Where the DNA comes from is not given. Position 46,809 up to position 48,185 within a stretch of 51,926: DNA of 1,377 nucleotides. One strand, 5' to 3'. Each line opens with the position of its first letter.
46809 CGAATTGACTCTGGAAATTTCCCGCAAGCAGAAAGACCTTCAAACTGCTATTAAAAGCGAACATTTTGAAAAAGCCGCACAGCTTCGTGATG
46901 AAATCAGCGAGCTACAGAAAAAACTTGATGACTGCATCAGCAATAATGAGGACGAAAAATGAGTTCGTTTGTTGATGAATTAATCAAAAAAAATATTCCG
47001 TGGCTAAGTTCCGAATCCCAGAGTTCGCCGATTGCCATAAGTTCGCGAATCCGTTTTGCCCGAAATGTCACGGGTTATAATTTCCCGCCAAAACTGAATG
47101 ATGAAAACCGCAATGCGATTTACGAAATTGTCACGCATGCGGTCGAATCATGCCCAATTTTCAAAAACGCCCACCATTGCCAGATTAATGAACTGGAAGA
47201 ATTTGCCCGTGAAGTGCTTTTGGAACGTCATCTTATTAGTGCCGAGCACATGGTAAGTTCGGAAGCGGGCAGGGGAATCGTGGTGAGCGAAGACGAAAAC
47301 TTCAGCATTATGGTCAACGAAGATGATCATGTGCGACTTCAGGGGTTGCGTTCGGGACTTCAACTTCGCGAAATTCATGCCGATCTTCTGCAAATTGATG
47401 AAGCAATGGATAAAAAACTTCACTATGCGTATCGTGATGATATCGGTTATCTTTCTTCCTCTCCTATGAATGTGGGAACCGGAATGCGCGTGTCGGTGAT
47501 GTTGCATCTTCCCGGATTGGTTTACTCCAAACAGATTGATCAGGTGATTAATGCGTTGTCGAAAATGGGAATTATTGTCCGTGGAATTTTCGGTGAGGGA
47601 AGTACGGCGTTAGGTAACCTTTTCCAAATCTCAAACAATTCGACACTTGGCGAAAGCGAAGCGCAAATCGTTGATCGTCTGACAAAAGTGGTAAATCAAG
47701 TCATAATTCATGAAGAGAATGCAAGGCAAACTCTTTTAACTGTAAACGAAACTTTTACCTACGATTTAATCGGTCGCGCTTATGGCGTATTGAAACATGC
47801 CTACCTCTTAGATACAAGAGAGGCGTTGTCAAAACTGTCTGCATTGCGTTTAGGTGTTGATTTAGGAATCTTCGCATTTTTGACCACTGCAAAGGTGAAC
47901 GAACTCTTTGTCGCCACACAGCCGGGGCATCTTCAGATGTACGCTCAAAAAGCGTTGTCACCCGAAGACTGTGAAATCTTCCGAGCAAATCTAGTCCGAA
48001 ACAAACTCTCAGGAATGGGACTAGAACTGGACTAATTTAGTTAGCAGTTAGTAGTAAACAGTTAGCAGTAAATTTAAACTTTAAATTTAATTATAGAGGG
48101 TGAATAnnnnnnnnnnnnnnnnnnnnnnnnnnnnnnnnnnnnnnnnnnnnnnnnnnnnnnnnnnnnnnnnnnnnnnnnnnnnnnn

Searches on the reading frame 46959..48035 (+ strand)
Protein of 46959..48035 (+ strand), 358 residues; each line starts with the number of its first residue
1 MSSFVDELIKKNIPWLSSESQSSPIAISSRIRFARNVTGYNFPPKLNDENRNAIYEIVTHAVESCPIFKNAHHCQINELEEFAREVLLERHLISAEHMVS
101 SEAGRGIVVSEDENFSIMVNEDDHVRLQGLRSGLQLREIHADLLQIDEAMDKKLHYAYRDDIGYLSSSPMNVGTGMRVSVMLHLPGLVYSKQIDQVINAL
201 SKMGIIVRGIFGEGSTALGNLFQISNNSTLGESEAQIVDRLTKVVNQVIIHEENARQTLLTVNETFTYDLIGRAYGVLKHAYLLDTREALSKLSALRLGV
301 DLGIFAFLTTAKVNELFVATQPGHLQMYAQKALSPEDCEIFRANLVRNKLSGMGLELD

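Call 87: search_protein_families(library=pfam, proteins=[window:46959-48035:+], max_evalue=0.001)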
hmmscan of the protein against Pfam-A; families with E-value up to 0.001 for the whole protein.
window:46959-48035:+ (358 aa): 1 family
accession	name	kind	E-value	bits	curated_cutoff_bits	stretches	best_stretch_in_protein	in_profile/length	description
PF00217.24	ATP-gua_Ptrans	-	3.8e-64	216.3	22.4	1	54-254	2-202/203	ATP:guanido phosphotransferase, C-terminal catalytic domain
